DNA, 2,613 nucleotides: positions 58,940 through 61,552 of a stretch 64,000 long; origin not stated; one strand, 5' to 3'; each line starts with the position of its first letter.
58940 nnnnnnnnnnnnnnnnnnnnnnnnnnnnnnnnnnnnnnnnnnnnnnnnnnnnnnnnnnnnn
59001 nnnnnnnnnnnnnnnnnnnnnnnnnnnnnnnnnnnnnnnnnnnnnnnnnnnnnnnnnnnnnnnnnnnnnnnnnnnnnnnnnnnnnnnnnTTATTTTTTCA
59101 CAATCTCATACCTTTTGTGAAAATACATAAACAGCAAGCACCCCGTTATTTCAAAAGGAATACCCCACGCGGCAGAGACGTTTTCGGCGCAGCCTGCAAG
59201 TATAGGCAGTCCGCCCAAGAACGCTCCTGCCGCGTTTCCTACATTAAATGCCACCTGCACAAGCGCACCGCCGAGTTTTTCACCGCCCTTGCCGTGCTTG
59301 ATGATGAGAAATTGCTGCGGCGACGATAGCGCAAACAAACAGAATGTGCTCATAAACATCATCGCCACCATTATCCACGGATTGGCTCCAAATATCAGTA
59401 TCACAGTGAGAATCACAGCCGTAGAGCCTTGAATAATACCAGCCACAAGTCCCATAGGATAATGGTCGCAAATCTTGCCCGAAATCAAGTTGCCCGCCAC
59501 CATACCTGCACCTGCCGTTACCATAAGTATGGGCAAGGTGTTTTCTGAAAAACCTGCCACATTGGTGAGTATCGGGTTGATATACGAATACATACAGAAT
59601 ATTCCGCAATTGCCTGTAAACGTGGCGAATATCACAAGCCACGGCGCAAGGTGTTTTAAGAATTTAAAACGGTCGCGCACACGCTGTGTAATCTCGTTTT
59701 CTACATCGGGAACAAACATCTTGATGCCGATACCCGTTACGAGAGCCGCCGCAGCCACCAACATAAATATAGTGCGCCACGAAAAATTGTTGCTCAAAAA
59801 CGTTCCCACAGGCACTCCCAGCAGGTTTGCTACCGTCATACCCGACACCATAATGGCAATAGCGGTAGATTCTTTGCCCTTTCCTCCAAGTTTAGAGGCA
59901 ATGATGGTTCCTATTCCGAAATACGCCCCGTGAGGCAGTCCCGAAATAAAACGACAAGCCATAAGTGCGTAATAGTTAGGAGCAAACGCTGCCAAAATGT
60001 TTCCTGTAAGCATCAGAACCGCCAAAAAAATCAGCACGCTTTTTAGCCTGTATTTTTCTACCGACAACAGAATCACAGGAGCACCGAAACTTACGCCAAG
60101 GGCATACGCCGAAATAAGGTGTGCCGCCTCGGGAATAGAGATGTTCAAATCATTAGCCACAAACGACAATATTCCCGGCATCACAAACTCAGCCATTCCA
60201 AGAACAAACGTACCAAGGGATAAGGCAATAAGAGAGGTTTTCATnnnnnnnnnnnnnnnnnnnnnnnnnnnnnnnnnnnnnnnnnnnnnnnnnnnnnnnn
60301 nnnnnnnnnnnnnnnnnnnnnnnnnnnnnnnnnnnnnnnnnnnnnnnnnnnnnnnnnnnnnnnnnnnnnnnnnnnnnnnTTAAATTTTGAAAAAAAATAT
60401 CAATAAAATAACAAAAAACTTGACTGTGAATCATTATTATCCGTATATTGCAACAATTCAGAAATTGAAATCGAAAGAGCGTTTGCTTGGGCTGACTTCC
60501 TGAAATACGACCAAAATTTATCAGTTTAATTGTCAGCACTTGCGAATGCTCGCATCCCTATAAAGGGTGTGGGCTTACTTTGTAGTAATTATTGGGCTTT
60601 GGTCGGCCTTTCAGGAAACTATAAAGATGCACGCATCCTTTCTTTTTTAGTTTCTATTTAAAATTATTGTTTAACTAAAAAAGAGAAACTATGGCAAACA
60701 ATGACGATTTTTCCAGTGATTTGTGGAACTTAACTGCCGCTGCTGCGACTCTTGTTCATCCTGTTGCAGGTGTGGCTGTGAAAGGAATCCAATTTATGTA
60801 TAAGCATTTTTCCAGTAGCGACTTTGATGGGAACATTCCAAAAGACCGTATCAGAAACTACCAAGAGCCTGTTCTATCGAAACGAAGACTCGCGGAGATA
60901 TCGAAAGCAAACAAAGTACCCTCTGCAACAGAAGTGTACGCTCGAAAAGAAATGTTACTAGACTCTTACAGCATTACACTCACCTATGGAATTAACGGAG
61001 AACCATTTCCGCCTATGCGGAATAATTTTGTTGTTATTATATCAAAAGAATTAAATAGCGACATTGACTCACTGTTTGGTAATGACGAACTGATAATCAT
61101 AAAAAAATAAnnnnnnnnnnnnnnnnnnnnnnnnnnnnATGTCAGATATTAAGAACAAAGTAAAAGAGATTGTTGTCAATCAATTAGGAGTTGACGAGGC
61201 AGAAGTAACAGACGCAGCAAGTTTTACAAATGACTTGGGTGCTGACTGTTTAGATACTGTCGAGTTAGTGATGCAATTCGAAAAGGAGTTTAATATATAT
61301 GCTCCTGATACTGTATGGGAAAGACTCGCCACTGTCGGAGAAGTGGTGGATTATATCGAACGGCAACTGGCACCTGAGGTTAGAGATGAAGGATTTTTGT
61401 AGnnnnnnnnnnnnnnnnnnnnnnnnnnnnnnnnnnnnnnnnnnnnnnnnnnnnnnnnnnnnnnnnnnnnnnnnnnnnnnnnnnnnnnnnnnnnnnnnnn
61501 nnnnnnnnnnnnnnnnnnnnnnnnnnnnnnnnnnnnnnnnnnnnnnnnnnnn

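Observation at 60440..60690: Structured RNA candidate B: a second copy of the same core motif upstream of a DUF gene and a Cys-ACP gene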

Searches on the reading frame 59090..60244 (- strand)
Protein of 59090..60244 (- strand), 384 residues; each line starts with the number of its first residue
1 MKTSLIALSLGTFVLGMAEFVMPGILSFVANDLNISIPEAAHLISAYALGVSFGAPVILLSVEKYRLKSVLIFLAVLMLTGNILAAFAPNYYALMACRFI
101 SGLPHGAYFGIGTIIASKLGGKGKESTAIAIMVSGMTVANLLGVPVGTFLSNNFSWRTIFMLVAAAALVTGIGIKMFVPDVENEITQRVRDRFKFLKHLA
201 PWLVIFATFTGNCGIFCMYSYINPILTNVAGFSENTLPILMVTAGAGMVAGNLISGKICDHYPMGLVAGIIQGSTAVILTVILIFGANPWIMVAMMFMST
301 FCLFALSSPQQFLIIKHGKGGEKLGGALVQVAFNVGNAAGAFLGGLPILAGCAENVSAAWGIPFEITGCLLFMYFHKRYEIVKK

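Call 16: search_protein_families(library=pfam, proteins=[window:59090-60244:-], max_evalue=0.01)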
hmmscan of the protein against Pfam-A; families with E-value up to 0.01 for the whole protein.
window:59090-60244:- (384 aa): 1 family
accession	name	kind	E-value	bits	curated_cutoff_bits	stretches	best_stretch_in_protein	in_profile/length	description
PF07690.21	MFS_1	-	4.1e-37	128.3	33.4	1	8-341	1-347/347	Major Facilitator Superfamily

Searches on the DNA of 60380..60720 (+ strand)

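Call 9: search_rna_families(source=window, start=60380, end=60720, threshold=evalue, max_evalue=10, show_alignments=3)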
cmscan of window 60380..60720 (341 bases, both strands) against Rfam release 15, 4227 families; matches with E-value up to 10: 5.
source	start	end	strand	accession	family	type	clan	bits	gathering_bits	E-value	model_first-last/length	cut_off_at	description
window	60609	60693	+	RF01054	preQ1-II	Cis-reg; riboswitch;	-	26.2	47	0.02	1-99/99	no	PreQ1-II (pre queuosine) riboswitch aptamer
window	60619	60715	+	RF01859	Phe_leader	Cis-reg; leader;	-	14.2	55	9.6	1-125/125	no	Phenylalanine leader peptide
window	60475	60555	+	RF04048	mir-7927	Gene; miRNA;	-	13.7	75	6.6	1-56/56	no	mir-7927 microRNA precursor family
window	60496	60709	+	RF01264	snR83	Gene; snRNA; snoRNA; HACA-box;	CL00023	12.8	75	1.1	1-308/308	no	Small nucleolar RNA snR83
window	60652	60720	+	RF00447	IRES_Kv1_4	Cis-reg; IRES;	-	11.2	100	2.8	1-72/259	3'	Voltage-gated potassium-channel Kv1.4 IRES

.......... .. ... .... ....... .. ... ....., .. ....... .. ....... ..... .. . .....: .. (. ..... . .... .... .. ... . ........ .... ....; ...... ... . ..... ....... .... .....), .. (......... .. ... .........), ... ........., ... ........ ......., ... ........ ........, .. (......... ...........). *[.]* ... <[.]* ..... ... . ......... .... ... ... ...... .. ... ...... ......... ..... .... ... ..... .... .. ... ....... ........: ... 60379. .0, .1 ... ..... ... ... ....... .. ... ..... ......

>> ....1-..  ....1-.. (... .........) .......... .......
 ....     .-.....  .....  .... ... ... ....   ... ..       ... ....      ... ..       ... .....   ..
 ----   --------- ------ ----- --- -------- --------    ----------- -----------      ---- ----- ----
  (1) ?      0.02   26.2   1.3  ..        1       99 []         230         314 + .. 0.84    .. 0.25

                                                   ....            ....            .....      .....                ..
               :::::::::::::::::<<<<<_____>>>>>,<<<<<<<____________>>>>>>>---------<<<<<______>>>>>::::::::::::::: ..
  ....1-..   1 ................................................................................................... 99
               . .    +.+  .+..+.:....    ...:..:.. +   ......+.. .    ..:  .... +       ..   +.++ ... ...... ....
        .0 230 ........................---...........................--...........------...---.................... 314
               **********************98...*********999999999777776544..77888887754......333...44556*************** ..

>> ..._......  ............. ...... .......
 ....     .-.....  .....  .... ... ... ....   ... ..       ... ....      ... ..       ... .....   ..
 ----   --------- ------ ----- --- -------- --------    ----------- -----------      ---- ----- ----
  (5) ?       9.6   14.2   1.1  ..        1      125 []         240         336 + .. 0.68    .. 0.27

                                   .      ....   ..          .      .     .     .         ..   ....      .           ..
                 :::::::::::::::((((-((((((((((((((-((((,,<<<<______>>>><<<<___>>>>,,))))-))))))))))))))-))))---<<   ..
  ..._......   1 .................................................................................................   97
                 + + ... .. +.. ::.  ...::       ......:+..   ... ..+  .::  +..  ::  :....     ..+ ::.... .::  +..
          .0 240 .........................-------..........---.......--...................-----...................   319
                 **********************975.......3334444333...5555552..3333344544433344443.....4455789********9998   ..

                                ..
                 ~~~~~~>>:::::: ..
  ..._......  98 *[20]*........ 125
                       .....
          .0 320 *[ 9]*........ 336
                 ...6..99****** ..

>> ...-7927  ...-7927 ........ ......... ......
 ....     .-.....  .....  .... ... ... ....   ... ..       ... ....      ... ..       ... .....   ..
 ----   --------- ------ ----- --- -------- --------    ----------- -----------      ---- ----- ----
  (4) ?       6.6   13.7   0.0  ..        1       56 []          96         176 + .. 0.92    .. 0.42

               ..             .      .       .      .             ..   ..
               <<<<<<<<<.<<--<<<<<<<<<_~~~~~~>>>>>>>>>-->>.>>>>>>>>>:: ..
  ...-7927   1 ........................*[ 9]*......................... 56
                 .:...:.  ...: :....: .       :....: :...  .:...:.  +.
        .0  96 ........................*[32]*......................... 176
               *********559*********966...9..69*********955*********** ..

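Call 49: build_rna_model(alignment_id=A2, structure=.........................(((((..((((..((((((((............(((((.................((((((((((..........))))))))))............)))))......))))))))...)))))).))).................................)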
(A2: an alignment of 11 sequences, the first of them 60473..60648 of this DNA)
Model R1 built from alignment A2 (11 sequences, 187 columns); structure: as given.
model positions 175; base pairs 30; branch points 0; effective number of sequences 1.43; information 0.59 bits per position. Calibrated on 0.2 Mb of random sequence (short: E-values are rough).
structure used (alignment columns):
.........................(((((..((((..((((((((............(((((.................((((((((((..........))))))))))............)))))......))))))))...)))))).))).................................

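Call 51: search_with_rna_model(model_id=R1, sources=[window, L012, L013, L015, L019, L021, L022, L039, L040, L041, L050, L068, L004, L011], max_evalue=1, make_alignment=true)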
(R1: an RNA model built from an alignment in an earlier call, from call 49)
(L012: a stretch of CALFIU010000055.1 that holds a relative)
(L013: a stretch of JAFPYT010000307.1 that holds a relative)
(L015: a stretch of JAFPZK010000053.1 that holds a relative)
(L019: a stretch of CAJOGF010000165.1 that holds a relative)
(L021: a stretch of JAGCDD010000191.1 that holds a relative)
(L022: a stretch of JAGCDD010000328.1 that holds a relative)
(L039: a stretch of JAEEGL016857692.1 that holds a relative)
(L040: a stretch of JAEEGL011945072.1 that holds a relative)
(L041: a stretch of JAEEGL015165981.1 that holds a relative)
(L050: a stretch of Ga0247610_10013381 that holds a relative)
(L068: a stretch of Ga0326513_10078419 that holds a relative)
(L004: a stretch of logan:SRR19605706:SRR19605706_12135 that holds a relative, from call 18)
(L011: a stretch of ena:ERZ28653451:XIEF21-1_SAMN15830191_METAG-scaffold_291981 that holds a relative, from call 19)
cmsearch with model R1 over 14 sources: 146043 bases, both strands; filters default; matches with E-value up to 1: 25.
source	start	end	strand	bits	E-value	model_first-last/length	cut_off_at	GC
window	60473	60648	+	202.9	2.5e-43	1-175/175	no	0.41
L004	9464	9639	+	202.7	2.8e-43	1-175/175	no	0.41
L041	2419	2594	-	200.7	7.7e-43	1-175/175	no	0.41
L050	2037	2208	+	194.2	2.2e-41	1-175/175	no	0.47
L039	1610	1784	-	191.7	8.2e-41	1-175/175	no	0.45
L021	4354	4532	+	188.6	3.9e-40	1-175/175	no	0.42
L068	867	1044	+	185.7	1.7e-39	1-175/175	no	0.44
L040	451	632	+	178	9.1e-38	1-175/175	no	0.44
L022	973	1145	+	176.1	2.3e-37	1-175/175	no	0.43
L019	7076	7244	-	174.5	5.5e-37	1-175/175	no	0.46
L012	1504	1672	-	162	3.4e-34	1-175/175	no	0.44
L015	859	1024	+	156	7.3e-33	1-175/175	no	0.42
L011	1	56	+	49.9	3.4e-09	120-175/175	5'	0.43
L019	7166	7316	+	20.6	0.011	1-175/175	no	0.34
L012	1594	1744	+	18.8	0.028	1-175/175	no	0.32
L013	4348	4398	-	16.1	0.11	59-113/175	no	0.39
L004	5353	5403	+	16.1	0.11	59-113/175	no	0.39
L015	853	1017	-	15.8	0.13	1-175/175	no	0.42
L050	2031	2116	-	15.7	0.14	1-175/175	no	0.44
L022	901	1053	-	14.7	0.23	1-175/175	no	0.31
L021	4289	4437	-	12.7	0.64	1-175/175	no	0.34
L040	493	538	-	12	0.92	1-175/175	no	0.37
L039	1702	1790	+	11.9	0.99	1-175/175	no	0.4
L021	7155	7254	-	11.9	0.99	1-175/175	no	0.39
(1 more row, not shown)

Alignment A3: 25 matches aligned to the model, 242 columns, each read 5' to 3' on its own strand. Consensus structure (alignment columns), stored with it:
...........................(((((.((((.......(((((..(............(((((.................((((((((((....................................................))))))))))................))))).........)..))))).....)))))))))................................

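Call 61: search_dna_similar(query=window:60440-60700:+, collection=plasmids, mode=distant, max_evalue=0.001, max_rows=10)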
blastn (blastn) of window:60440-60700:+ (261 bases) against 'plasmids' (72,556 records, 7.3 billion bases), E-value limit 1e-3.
No match.

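Call 62: search_dna_similar(query=window:60440-60700:+, collection=phages, mode=distant, max_evalue=0.001, max_rows=10)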
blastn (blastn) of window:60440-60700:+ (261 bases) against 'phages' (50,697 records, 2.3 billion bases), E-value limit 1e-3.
No match.

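Call 68: search_with_rna_model(model_id=R1, sources=[L069, L070, L071, L072, L073, L074, L075, L076, L077], max_evalue=1, show_alignments=0)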
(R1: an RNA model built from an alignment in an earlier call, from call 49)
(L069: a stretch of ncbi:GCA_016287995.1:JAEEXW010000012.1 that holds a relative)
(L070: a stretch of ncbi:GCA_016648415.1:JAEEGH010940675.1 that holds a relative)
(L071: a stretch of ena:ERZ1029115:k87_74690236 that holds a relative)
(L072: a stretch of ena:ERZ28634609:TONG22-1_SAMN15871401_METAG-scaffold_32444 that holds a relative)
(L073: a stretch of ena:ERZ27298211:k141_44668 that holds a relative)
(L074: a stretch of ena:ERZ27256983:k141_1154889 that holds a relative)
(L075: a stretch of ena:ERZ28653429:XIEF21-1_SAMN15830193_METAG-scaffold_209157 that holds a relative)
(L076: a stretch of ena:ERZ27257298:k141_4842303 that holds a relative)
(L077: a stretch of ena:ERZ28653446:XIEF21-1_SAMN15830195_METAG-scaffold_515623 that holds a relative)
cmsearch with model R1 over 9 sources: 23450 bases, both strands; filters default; matches with E-value up to 1: 12.
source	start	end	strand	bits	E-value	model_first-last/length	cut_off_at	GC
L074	534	704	+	119.2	1.8e-25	1-175/175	no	0.4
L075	131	301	+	119.2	1.8e-25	1-175/175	no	0.4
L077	314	484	+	119.2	1.8e-25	1-175/175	no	0.4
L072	411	580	+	113.9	2.8e-24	1-175/175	no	0.39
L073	408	577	+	113.9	2.8e-24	1-175/175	no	0.39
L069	2789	2958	+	113.2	4e-24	1-175/175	no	0.4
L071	976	1148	+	28.3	3.5e-05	1-175/175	no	0.35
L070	1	76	+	25.2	0.00017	97-175/175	5'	0.38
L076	1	48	+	17.7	0.0081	126-175/175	5'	0.35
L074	522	616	-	8.4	0.93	1-175/175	no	0.38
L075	119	213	-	8.4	0.93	1-175/175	no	0.38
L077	302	396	-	8.4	0.93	1-175/175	no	0.38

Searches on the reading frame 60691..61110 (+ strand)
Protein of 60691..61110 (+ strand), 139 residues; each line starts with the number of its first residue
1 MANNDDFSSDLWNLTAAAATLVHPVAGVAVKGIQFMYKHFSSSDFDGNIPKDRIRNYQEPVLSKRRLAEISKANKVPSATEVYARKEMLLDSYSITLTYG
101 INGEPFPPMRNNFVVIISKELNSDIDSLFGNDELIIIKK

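Call 16: search_protein_families(library=pfam, proteins=[window:60691-61110:+], max_evalue=0.01)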
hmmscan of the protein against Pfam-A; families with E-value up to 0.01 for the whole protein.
window:60691-61110:+ (139 aa): 0 families

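Call 17: find_homologous_proteins(query=window:60691-61110:+)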
Query window:60691-61110:+ (139 aa): 2 proteins with E <= 0.001 among 35 candidates.
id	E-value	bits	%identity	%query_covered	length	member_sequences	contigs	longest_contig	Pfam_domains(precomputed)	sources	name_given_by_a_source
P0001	9.8e-77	273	91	100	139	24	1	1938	-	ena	-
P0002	1.3e-49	186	83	79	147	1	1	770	PF01368.28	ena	-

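Call 18: find_encoding_contigs(protein=window:60691-61110:+, flank=10000, max_places=10)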
Protein window:60691-61110:+ (139 aa): 20 contigs read that carry it; 10 places shown.
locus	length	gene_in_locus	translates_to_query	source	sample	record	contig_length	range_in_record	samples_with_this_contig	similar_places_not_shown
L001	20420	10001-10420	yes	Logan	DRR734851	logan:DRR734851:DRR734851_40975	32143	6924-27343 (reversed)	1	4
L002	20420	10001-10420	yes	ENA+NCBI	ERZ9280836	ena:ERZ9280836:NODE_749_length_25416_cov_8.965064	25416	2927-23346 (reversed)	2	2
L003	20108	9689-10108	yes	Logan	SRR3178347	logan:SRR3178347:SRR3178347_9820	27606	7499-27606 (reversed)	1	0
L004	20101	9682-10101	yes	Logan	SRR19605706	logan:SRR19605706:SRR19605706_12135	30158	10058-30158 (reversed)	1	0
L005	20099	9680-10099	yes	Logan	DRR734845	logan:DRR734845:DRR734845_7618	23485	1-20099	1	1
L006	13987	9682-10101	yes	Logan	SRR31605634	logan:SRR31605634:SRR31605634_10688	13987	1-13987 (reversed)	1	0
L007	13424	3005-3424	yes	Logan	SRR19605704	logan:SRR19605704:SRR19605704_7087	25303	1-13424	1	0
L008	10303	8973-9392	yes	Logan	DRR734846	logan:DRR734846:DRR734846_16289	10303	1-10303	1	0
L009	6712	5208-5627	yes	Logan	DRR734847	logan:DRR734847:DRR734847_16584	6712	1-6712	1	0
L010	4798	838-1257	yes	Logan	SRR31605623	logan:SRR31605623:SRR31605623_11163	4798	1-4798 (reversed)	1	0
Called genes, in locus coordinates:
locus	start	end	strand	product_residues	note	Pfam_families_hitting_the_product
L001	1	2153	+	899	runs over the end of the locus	PF00133:tRNA-synt_1, PF09334:tRNA-synt_1g (weak), PF13603:tRNA-synt_1_2 (weak), PF08264:Anticodon_1, PF10458:Val_tRNA-synt_C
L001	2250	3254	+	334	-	PF25594:GldB_lipo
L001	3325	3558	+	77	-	-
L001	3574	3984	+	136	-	PF01850:PIN, PF10130:PIN_2 (weak)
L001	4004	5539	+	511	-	PF22848:ASD1_dom, PF06964:Alpha-L-AF_C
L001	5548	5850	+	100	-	PF07876:Dabb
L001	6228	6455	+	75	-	-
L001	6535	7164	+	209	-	-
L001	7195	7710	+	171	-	-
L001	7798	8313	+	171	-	-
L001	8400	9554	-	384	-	PF07690:MFS_1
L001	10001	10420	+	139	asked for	-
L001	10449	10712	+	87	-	PF00550:PP-binding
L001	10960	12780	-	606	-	PF00920:ILVD_EDD_N, PF24877:ILV_EDD_C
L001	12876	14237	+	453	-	PF04932:Wzy_C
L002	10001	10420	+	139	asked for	-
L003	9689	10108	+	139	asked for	-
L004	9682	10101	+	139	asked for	-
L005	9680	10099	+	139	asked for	-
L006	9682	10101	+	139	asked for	-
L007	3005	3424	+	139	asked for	-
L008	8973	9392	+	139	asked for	-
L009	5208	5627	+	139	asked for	-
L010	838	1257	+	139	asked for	-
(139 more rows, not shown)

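Call 19: find_encoding_contigs(protein=P0001, flank=10000, max_places=10)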
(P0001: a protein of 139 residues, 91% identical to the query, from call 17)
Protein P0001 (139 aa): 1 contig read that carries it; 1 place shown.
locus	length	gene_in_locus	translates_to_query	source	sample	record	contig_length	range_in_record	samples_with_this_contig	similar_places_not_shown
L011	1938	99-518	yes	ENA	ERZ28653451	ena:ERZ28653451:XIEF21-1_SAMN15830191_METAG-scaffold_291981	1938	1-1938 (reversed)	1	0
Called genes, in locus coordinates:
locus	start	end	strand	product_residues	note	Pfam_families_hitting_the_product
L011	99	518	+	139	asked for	-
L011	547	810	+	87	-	PF00550:PP-binding, PF14573:PP-binding_2 (weak)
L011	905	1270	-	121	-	-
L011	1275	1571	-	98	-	PF09907:HigB_toxin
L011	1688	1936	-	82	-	?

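Call 55: search_protein_families(library=padloc, proteins=[window:60691-61110:+], max_evalue=0.01)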
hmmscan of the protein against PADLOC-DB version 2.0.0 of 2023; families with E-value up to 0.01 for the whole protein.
window:60691-61110:+ (139 aa): 0 families

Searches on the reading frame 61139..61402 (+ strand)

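Call 16: search_protein_families(library=pfam, proteins=[window:61139-61402:+], max_evalue=0.01)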
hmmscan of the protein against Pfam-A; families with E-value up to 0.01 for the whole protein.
window:61139-61402:+ (87 aa): 2 families
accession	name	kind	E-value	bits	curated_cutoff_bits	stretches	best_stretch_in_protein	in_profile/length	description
PF00550.31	PP-binding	-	6.8e-11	42.7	20.8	1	7-73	2-67/67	Phosphopantetheine attachment site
PF14573.12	PP-binding_2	-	6.2e-05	23.6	32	1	35-75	46-86/96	Acyl-carrier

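Call 55: search_protein_families(library=padloc, proteins=[window:61139-61402:+], max_evalue=0.01)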
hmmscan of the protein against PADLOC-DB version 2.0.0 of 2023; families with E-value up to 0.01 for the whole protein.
window:61139-61402:+ (87 aa): 0 families
